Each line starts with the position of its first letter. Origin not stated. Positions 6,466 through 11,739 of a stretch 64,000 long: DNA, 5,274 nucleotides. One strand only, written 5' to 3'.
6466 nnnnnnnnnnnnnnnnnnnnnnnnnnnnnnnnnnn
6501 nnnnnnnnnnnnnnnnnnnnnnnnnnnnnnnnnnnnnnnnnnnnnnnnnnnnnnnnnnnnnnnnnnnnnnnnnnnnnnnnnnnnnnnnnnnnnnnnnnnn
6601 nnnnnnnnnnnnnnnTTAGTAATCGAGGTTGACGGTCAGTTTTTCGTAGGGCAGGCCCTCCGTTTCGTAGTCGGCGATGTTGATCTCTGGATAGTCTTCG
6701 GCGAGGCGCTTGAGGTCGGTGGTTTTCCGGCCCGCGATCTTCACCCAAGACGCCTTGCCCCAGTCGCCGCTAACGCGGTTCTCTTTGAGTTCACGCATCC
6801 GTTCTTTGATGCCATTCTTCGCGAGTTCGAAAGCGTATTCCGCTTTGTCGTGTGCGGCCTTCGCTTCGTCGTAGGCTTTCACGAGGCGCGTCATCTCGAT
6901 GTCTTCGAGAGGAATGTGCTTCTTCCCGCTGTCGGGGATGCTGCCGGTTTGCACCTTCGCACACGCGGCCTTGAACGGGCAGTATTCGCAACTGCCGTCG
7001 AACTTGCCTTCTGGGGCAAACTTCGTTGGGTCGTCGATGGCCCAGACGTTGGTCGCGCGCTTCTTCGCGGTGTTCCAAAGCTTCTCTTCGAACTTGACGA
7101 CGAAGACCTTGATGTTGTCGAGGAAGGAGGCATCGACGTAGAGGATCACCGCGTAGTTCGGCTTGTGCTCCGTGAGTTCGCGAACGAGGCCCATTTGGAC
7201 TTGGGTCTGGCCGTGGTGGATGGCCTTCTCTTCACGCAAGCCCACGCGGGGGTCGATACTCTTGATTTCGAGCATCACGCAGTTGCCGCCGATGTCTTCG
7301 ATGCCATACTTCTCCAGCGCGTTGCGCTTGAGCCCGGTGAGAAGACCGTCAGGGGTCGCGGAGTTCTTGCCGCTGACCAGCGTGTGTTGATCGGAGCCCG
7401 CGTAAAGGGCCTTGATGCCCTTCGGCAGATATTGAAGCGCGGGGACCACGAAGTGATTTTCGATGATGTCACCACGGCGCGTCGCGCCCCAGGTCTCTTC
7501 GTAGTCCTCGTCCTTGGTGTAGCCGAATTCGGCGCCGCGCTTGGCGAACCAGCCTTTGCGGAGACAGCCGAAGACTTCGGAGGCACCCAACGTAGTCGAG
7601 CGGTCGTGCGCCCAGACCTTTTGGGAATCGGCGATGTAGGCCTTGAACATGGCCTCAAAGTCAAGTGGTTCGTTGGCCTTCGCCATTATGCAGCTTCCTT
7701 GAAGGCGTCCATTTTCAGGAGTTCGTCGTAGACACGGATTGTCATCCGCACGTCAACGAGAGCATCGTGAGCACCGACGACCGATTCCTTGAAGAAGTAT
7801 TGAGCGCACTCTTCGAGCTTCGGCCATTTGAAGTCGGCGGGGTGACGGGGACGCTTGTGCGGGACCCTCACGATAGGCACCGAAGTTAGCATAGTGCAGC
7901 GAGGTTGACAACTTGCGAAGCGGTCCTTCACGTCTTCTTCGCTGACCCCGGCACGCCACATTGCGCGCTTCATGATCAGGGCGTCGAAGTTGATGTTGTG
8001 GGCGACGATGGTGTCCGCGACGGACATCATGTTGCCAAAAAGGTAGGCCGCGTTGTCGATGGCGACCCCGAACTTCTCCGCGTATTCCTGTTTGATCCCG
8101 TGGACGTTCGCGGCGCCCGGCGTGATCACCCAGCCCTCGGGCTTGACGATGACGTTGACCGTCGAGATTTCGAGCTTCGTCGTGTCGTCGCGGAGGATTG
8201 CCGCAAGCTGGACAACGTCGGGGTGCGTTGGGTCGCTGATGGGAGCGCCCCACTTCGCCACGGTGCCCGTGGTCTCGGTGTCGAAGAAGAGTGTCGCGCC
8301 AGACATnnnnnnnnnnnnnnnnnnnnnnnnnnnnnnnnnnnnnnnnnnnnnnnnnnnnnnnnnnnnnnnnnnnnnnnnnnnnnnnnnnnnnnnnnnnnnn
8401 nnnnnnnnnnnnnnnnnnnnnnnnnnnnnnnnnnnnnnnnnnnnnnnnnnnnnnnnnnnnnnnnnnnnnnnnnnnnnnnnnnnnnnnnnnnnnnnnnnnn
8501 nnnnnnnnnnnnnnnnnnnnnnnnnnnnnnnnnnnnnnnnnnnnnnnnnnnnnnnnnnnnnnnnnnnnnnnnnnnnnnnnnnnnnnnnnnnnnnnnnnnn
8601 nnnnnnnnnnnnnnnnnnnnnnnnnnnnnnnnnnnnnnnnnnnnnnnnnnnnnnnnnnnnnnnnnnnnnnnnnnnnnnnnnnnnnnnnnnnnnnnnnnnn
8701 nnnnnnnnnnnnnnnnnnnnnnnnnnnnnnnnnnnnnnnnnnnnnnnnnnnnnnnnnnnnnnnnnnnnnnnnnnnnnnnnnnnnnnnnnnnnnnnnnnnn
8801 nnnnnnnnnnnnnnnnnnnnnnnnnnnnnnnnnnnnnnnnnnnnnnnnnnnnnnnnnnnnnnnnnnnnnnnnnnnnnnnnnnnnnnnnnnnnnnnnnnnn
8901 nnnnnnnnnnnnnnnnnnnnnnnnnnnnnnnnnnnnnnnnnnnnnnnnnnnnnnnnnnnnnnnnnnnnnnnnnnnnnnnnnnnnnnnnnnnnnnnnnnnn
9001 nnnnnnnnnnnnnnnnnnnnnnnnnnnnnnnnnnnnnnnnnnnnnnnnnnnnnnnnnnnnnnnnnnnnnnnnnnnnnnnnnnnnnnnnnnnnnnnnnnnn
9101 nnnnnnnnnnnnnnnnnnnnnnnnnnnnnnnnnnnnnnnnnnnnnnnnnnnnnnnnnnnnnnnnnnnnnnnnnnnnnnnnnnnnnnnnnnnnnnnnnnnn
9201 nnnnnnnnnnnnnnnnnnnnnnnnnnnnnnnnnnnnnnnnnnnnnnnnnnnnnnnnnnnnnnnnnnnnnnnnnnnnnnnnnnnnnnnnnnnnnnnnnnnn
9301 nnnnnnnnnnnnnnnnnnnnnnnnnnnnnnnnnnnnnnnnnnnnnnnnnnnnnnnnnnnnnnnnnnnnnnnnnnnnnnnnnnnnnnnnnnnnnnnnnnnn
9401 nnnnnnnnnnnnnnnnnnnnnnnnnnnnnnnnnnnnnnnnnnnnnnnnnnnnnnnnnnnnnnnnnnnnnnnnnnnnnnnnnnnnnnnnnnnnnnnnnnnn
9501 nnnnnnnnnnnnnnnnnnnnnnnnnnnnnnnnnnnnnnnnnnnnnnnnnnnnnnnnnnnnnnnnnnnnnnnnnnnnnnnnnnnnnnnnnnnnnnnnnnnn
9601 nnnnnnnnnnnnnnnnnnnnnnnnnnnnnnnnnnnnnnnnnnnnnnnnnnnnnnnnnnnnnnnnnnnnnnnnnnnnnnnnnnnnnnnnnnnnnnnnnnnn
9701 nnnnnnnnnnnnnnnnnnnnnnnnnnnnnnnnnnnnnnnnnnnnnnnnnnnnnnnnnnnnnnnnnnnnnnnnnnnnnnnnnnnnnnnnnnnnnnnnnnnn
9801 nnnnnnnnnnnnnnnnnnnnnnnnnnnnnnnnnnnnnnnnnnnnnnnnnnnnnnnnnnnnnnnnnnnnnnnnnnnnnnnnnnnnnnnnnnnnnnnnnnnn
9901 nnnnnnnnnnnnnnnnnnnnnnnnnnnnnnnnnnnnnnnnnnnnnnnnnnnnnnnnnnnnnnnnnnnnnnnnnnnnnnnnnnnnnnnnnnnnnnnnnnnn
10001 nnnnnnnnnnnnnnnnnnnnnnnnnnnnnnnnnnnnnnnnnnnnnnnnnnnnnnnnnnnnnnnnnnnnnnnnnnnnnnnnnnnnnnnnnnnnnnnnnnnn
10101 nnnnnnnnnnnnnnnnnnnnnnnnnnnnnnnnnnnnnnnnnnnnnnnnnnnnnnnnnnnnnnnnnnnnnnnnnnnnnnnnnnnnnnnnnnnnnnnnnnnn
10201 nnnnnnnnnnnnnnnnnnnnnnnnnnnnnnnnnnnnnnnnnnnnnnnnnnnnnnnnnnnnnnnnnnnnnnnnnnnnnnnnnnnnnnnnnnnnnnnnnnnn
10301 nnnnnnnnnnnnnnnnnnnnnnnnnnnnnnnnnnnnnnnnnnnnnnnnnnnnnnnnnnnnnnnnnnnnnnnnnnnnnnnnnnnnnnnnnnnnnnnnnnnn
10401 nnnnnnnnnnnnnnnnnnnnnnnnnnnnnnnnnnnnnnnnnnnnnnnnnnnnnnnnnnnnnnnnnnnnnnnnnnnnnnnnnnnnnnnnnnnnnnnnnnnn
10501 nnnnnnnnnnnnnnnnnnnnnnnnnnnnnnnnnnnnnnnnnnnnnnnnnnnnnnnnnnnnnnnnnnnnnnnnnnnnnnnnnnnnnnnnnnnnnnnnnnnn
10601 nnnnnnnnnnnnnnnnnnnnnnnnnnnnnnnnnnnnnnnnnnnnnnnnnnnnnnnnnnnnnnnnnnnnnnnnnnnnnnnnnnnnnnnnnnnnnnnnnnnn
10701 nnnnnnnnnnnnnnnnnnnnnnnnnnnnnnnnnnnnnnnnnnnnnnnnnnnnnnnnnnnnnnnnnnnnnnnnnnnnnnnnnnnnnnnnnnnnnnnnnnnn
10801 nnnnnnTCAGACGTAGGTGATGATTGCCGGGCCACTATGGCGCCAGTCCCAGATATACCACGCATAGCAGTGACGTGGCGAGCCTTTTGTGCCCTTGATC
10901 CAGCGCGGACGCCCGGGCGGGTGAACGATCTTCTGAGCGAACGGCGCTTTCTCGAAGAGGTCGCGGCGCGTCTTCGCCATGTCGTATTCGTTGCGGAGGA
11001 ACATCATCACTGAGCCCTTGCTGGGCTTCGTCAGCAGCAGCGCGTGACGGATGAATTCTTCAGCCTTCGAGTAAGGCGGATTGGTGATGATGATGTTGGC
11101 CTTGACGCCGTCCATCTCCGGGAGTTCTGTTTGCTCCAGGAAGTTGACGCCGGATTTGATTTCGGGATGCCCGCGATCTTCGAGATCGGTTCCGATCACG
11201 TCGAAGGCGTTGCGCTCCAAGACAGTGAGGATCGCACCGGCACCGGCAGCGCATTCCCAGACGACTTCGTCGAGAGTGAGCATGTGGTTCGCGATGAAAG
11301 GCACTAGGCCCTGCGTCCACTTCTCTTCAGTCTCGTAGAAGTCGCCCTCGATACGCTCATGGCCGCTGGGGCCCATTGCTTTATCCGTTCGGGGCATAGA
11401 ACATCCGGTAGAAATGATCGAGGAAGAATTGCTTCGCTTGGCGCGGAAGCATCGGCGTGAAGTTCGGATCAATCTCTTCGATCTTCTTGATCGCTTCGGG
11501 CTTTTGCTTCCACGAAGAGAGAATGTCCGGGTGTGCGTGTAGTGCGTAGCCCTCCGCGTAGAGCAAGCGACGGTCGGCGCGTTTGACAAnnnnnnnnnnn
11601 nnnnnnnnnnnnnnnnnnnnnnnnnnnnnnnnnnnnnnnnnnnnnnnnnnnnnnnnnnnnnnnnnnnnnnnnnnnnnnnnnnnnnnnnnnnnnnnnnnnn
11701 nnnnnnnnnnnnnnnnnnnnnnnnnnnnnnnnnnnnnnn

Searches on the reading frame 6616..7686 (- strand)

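Call 14: search_protein_families(library=phrogs, proteins=[window:6616-7686:-], max_evalue=0.001)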
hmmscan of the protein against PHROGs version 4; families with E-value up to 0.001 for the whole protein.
window:6616-7686:- (356 aa): 4 families
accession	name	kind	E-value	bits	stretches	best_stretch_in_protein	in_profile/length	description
phrog_434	-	DNA, RNA and nucleotide metabolism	4e-27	96.4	1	10-352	45-361/372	RecE-like recombination exonuclease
phrog_1706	-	DNA, RNA and nucleotide metabolism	4.6e-11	43.7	1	154-304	159-289/293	CRISPR/Cas system associated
phrog_1990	-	DNA, RNA and nucleotide metabolism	0.00015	22.2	1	148-245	148-238/290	Cas4-domain exonuclease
phrog_69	-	DNA, RNA and nucleotide metabolism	0.00015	21.9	1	195-304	277-390/501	exonuclease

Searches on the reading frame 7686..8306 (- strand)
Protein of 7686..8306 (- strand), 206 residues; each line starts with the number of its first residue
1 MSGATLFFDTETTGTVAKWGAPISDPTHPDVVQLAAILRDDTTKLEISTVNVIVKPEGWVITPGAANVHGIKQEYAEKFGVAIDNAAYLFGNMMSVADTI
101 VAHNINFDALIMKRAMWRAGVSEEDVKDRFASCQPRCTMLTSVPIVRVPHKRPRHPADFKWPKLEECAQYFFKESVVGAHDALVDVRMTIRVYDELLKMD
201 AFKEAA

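Call 14: search_protein_families(library=phrogs, proteins=[window:7686-8306:-], max_evalue=0.001)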
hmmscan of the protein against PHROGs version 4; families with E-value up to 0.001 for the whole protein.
window:7686-8306:- (206 aa): 2 families
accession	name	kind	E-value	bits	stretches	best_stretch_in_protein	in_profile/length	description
phrog_192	-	DNA, RNA and nucleotide metabolism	2.9e-34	120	1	3-204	106-278/397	DNA polymerase exonuclease subunit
phrog_17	-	DNA, RNA and nucleotide metabolism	8.9e-06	24.9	1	4-140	671-762/1445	DNA polymerase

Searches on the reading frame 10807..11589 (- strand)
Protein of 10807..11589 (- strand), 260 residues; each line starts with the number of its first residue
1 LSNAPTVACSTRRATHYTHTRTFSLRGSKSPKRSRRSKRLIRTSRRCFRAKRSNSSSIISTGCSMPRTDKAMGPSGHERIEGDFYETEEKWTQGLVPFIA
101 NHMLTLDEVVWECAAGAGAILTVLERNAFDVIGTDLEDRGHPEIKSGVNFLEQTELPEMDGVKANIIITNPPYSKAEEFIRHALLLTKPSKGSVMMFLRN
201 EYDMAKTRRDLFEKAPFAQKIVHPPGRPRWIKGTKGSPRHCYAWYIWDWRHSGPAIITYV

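Call 14: search_protein_families(library=phrogs, proteins=[window:10807-11589:-], max_evalue=0.001)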
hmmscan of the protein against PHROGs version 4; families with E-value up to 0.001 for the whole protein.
window:10807-11589:- (260 aa): 2 families
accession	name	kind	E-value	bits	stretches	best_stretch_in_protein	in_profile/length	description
phrog_799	-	other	6.4e-52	178.3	1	47-258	177-377/458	DNA methyltransferase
phrog_5172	-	unknown function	0.00042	20.2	1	82-188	20-122/377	-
